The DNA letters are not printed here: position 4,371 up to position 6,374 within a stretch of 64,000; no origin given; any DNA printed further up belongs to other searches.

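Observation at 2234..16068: Divergent double-MttB locus with no corrinoid partner, wired to an AprAB-like flavoprotein/ferredoxin pair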

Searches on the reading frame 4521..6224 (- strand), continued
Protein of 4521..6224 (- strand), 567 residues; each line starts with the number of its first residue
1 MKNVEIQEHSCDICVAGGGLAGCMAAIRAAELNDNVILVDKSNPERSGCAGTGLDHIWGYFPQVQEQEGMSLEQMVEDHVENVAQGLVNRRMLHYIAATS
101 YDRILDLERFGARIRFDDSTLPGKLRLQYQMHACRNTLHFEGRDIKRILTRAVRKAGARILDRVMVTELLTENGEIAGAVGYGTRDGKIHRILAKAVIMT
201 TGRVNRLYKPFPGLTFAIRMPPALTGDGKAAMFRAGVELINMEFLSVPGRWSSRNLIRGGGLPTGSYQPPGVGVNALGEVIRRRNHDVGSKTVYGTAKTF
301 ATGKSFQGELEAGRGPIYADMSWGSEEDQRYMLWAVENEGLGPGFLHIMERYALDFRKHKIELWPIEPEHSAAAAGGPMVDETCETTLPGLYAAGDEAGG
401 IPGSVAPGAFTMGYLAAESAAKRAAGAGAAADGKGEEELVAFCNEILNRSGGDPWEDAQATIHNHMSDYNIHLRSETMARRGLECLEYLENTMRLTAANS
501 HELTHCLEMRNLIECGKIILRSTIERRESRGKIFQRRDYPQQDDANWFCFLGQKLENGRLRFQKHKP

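Call 39: search_protein_families(library=ncbifam, proteins=[L002:8498-9670:+, L005:7650-9653:+, L005:13987-14901:-, L002:12909-13742:-, L004:11715-12089:+, L003:4201-5583:-, L003:8387-9772:-, L026:20297-20929:-, L026:16385-17668:-, L028:14086-14667:-], max_evalue=0.00001)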
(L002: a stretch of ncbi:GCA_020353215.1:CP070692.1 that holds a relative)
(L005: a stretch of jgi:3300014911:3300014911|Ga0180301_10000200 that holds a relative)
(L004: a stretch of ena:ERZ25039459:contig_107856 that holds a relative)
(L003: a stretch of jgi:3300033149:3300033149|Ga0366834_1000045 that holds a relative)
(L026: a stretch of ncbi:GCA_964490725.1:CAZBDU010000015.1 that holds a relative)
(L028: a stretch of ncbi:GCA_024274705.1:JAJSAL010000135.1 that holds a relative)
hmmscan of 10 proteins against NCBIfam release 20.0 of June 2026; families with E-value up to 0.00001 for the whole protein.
L002:8498-9670:+ (390 aa): 72 families (the best 25 are shown)
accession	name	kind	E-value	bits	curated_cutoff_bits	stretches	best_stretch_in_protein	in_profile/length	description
NF041364.1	GntC_guanitoxin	equivalog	2.5e-91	306.3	415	1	34-385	2-356/356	guanitoxin biosynthesis PLP-dependent (S)-gamma-hydroxy-L-arginine cyclodehydratase GntC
NF005817.0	PRK07683.1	equivalog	2.7e-84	283.1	575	1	7-387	5-382/387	aminotransferase A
NF005816.0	PRK07682.1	equivalog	6.7e-78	262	620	1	32-388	31-385/390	aminotransferase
NF004975.0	PRK06348.1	equivalog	8.2e-78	262.1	549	1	31-384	30-381/384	pyridoxal phosphate-dependent aminotransferase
NF041091.1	asp_aminotase_Arch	equivalog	6.9e-75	252.2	550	1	32-386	29-375/376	aspartate aminotransferase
NF004770.0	PRK06108.1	subfamily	2.2e-70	237.5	422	1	6-386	12-392/396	pyridoxal phosphate-dependent aminotransferase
NF004769.0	PRK06107.1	equivalog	1.3e-65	221.8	617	1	28-384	32-396/402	aspartate transaminase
NF006756.0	PRK09276.1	subfamily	6.8e-65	219.5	507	1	32-384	33-384/387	LL-diaminopimelate aminotransferase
TIGR03540.1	DapC_direct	equivalog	1.6e-64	218.2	593.25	1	31-384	30-382/383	LL-diaminopimelate aminotransferase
NF005588.0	PRK07309.1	equivalog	2.5e-64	217.6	576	1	30-387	30-387/391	pyridoxal phosphate-dependent aminotransferase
NF006229.0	PRK08361.1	equivalog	9.3e-64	215.8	624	1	30-384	33-386/391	aspartate aminotransferase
NF005855.0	PRK07777.1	equivalog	6e-61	206.9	553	1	33-386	31-388/391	pyridoxal phosphate-dependent aminotransferase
NF005744.0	PRK07568.1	subfamily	1.2e-60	205.4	389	1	32-327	32-325/398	pyridoxal phosphate-dependent aminotransferase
NF005732.0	PRK07550.1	equivalog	9.7e-60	202.6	366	1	14-386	15-388/389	aminotransferase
NF006230.0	PRK08363.1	equivalog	1.1e-59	202.2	534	1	41-386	44-392/398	alanine aminotransferase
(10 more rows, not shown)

L005:7650-9653:+ (667 aa): 27 families (the best 25 are shown)
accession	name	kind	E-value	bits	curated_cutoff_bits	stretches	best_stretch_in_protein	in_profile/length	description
TIGR01591.1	Fdh-alpha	equivalog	4.3e-93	312.6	666.25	2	3-313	10-321/672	formate dehydrogenase subunit alpha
NF047855.1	AssmNtatRedNasC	equivalog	1.5e-76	258.2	1100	2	21-294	52-327/708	assimilatory nitrate reductase catalytic subunit NasC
NF012032.0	PRK15488.1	equivalog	5.6e-74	249.5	694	1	1-493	53-559/759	thiosulfate reductase PhsA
TIGR02166.1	dmsA_ynfE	subfamily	4.7e-51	173.8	777.7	1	2-632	56-751/794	DMSO/selenate family reductase complex A subunit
TIGR03479.1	DMSO_red_II_alp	subfamily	2.5e-40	138.4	984.75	2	20-226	93-304/913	molybdopterin-dependent oxidoreductase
NF041323.1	Nitr_red_NasA_Halo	equivalog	3.5e-39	134.9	1000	2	14-293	20-295/673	assimilatory nitrate reductase NasA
TIGR01553.1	formate-DH-alph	equivalog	6.3e-39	133.5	814.2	1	143-231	218-306/1009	formate dehydrogenase-N subunit alpha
TIGR00509.1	bisC_fam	subfamily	5.3e-38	130.8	1017.55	2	363-632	409-706/772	molybdopterin guanine dinucleotide-containing S/N-oxide reductase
NF041884.1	selenate_YnfF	exception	3.3e-31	108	1650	2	2-309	57-397/798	selenate/tellurate reductase subunit YnfF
NF041885.1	selenate_YnfE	exception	5.4e-31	107.2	1675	2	2-415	60-515/805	selenate/tellurate reductase subunit YnfE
NF011566.1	PRK14990.1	exception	1.3e-30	106.1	1600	1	2-632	70-771/814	dimethylsulfoxide reductase subunit A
TIGR01706.1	NAPA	equivalog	1.4e-30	106.4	930.55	2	3-231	54-296/830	periplasmic nitrate reductase subunit alpha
TIGR01701.1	Fdhalpha-like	subfamily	3.9e-30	104.7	582.15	1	45-665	98-742/744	FdhF/YdeP family oxidoreductase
NF041783.2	mnquin_red_QrcB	equivalog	5e-30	104.3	440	2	3-267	64-325/695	menaquinone reductase molybdopterin-binding-like subunit QrcB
NF010055.0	PRK13532.1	equivalog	9.6e-30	103.5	904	2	3-229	54-291/830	nitrate reductase catalytic subunit NapA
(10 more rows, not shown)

L005:13987-14901:- (304 aa): 4 families
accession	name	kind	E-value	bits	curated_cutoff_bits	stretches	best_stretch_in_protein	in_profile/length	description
TIGR01728.1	SsuA_fam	subfamily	4.8e-29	101.5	163.5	1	36-298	17-281/290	aliphatic sulfonate ABC transporter substrate-binding protein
NF040735.1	SBP_SaoX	equivalog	4.1e-13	49.1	300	1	36-259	21-243/330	ABC transporter substrate-binding subunit SaoX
TIGR01729.1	taurine_ABC_bnd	equivalog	1.8e-07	30.9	304.25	1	46-227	26-206/300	taurine ABC transporter substrate-binding protein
NF008588.0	PRK11553.1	subfamily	2.2e-07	30.2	299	1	56-265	65-271/319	aliphatic sulfonate ABC transporter substrate-binding protein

L002:12909-13742:- (277 aa): 13 families
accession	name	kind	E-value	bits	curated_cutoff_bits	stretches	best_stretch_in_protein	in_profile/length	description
NF008426.0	PRK11260.1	equivalog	7.6e-36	123.7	312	1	16-268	10-261/266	cystine ABC transporter substrate-binding protein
TIGR01096.1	3A0103s03R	subfamily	5.2e-34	117.9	256.35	1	43-266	21-249/250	lysine/arginine/ornithine ABC transporter substrate-binding protein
NF007029.0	PRK09495.1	equivalog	3.7e-22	79.3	303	1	42-269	22-245/248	glutamine ABC transporter substrate-binding protein GlnH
TIGR02995.1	ectoine_ehuB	equivalog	4.4e-19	68.8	190.9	1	16-204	9-194/275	ectoine/hydroxyectoine ABC transporter substrate-binding protein EhuB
NF041765.1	ArtJ_Ecoli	equivalog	5.6e-14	52.3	510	1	53-267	29-241/243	arginine ABC transporter substrate-binding protein ArtJ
NF041764.1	ArtI_Ecoli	equivalog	4.3e-13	49.2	522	1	53-268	29-242/243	arginine ABC transporter substrate-binding protein ArtI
NF011586.0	PRK15010.1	equivalog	2.8e-12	46.7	440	1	48-127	28-108/260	lysine/arginine/ornithine ABC transporter substrate-binding protein ArgT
NF008885.0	PRK11917.1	equivalog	2.8e-11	43.5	373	1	18-184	10-181/259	bifunctional adhesin/ABC transporter aspartate/glutamate-binding protein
NF052427.1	StpK7MSMEG_1200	equivalog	1.2e-10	40.5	900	1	23-134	341-450/601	serine/threonine protein kinase StpK7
NF011583.0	PRK15007.1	subfamily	3.4e-10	39.7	358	1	53-267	29-241/243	arginine ABC transporter substrate-binding protein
NF008112.0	PRK10859.1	equivalog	4.9e-10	38.5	354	1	11-158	8-154/483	membrane-bound lytic murein transglycosylase MltF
NF011965.0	PRK15437.1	equivalog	1.1e-08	35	459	1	48-125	28-106/260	histidine ABC transporter substrate-binding protein HisJ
TIGR04262.1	orph_peri_GRRM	subfamily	4.1e-07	29.5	190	1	50-248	5-204/257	extracellular substrate binding-like orphan protein GrrP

L004:11715-12089:+ (124 aa): 2 families
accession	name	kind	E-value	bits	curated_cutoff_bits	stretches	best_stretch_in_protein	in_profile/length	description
TIGR00068.2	glyox_I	equivalog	3e-10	40.1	120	1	71-123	86-139/143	lactoylglutathione lyase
NF050075.1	SMU1112c_YaeR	equivalog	2.4e-07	31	140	1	4-123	3-125/125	SMU1112c/YaeR family gloxylase I-like metalloprotein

L003:4201-5583:- (460 aa): 0 families

L003:8387-9772:- (461 aa): 10 families
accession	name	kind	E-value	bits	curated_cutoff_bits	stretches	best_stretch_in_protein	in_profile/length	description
TIGR00387.1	glcD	equivalog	7.4e-113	377.5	567.9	1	48-458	1-413/413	glycolate oxidase subunit GlcD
NF008408.0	PRK11230.1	equivalog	2.8e-80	270.2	897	1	40-461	52-473/499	glycolate oxidase subunit GlcD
NF049975.1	2HglutDHaseYdiJ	equivalog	1.8e-44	151.9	1350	2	35-183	43-194/1018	D-2-hydroxyglutarate dehydrogenase YdiJ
NF008439.0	PRK11282.1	equivalog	1.4e-28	99.8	284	1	55-224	9-179/358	glycolate oxidase subunit GlcE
TIGR01679.1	bact_FAD_ox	subfamily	7.6e-12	44.8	292.25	1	43-216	10-173/419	FAD-linked oxidoreductase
NF053785.1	DcplphribOxDprE1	equivalog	1.4e-11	44.2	500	1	51-222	21-187/449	decaprenylphosphoryl-beta-D-ribose oxidase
TIGR01678.1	FAD_lactone_ox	subfamily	1.5e-11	43.9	396.8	1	44-216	14-179/438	sugar 1,4-lactone oxidase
TIGR01676.1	GLDHase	equivalog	1.1e-09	37.7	458.25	1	44-217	61-227/541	L-galactonolactone dehydrogenase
NF041227.1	BagG_FevA2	exception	2.1e-08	33.2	850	1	44-225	45-217/455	bagremycin/ferroverdin biosynthesis FAD-dependent oxygenase BagG/FevA2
NF041226.1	BagK_FevA1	equivalog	4.7e-06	25.3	800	1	44-225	40-213/453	bagremycin/ferroverdin biosynthesis FAD-dependent oxygenase BagK/FevA1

L026:20297-20929:- (210 aa): 11 families
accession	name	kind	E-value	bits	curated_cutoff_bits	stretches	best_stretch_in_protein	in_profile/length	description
NF047995.1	corrinoid_MtgC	exception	2.5e-58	197.1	310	1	3-209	5-214/215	glycine betaine-specific corrinoid protein MtgC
TIGR02370.1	pyl_corrinoid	subfamily_domain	1.8e-56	190.7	215.3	1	6-199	2-196/197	methyltransferase cognate corrinoid protein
NF041607.1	dimeth_corrin_MtbC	equivalog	3e-56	190.2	350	1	28-202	22-197/203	dimethylamine corrinoid protein MtbC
NF047996.1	corrin_MtgC_2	exception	1.7e-47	161.7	370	1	5-207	7-209/212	glycine betaine-specific corrinoid protein MtgC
TIGR02082.1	metH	equivalog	8e-33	113.2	1010.85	1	29-193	673-837/1182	methionine synthase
NF040669.1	MtaC2_Meth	equivalog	1.8e-32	112.8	450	1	4-208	44-246/267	methanol--corrinoid protein MtaC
NF040655.1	MtaC_Meth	equivalog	4e-30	104.7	420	1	3-209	36-239/253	methanol--corrinoid protein MtaC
NF007024.0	PRK09490.1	equivalog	3.1e-28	98.1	1497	1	30-182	689-844/1234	methionine synthase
NF002612.0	PRK02261.1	equivalog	3e-10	39.8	110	1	87-177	3-92/148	methylaspartate mutase subunit S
TIGR01501.1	MthylAspMutase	equivalog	4.9e-07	29.6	135.8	1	89-177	3-90/134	methylaspartate mutase subunit S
NF052385.1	Lys_5_6_beta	equivalog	1.7e-06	27.9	280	1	116-191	139-217/241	lysine 5,6-aminomutase subunit beta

L026:16385-17668:- (427 aa): 6 families
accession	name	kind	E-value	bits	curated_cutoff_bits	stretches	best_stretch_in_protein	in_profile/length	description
TIGR01891.1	amidohydrolases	subfamily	6.4e-96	321.7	153.75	1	36-404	1-366/366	amidohydrolase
NF040868.1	carboxypep_CpsA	equivalog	4.4e-94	315.4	500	1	29-413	8-387/391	carboxypeptidase CpsA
NF038260.1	ectoine_DoeB_2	equivalog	7.8e-77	258.7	550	1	32-406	4-370/378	N(2)-acetyl-L-2,4-diaminobutanoate deacetylase DoeB2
TIGR01246.1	dapE_proteo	equivalog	5.5e-08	32.2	361.8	1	211-322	177-286/370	succinyl-diaminopimelate desuccinylase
NF005602.0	PRK07338.1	equivalog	2.9e-07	29.4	357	1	187-310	185-301/409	hydrolase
NF009557.0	PRK13009.1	equivalog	8.7e-07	28.4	284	1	211-320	181-288/377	succinyl-diaminopimelate desuccinylase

L028:14086-14667:- (193 aa): 3 families
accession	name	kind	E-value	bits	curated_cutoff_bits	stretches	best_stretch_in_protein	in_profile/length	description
TIGR01926.1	peroxid_rel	subfamily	5.5e-24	84.9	81.8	1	12-181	9-174/178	peroxidase-related enzyme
TIGR04030.1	perox_Avi_7169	hypoth_equivalog_domain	7.3e-11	42.5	233.15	1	42-179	49-183/185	alkylhydroperoxidase domain protein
NF041238.1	AhpD_rel_CFYUT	equivalog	4.8e-09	35.9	175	1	5-185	152-338/357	alkylhydroperoxidase-related (seleno)protein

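Call 45: find_homologous_proteins(query=L026:20297-20929:-, max_evalue=1e-30)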
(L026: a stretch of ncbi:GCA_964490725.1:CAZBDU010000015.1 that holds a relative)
Query L026:20297-20929:- (210 aa): 3311 proteins with E <= 1e-30 among 3796 candidates; the best 120 are listed.
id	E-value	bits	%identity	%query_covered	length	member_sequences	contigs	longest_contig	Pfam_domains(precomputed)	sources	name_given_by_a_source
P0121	2.1e-129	447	100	100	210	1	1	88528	PF02607.23,PF02310.25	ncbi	-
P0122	2.0e-116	405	88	100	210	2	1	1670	PF02607.23,PF02310.25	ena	-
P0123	6.1e-115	400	87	100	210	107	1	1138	PF02607.23,PF02310.25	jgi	jgi:corrinoid protein of di/trimethylamine methyltransferase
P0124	8.0e-115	400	86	100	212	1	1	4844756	PF02607.23,PF02310.25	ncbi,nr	ncbi:MAG: corrinoid protein [Spirochaetaceae bacterium]|nr:MAG: corrinoid protein [Spirochaetaceae b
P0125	2.4e-114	398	88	100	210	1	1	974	PF02607.23,PF02310.25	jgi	jgi:corrinoid protein of di/trimethylamine methyltransferase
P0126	2.4e-114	398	86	100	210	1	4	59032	PF02607.23,PF02310.25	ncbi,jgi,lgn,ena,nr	ncbi:MAG: corrinoid protein [Spirochaetales bacterium]|jgi:corrinoid protein of di/trimethylamine me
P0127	2.9e-114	398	86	100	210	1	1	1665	PF02607.23,PF02310.25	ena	-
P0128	3.5e-114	397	86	100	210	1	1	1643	PF02607.23,PF02310.25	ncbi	-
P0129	1.1e-113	396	86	100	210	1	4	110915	PF02607.23,PF02310.25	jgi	-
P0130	3.1e-113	394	85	100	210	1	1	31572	PF02607.23,PF02310.25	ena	-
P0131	3.2e-113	394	86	100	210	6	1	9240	PF02607.23,PF02310.25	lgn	-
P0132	5.2e-113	394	85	100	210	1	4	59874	PF02607.23,PF02310.25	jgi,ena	jgi:corrinoid protein of di/trimethylamine methyltransferase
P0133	5.9e-113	394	85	100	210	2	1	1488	PF02607.23,PF02310.25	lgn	-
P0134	1.3e-112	392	84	100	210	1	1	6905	PF02607.23,PF02310.25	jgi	jgi:corrinoid protein of di/trimethylamine methyltransferase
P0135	1.8e-112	392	85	100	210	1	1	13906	PF02607.23,PF02310.25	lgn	-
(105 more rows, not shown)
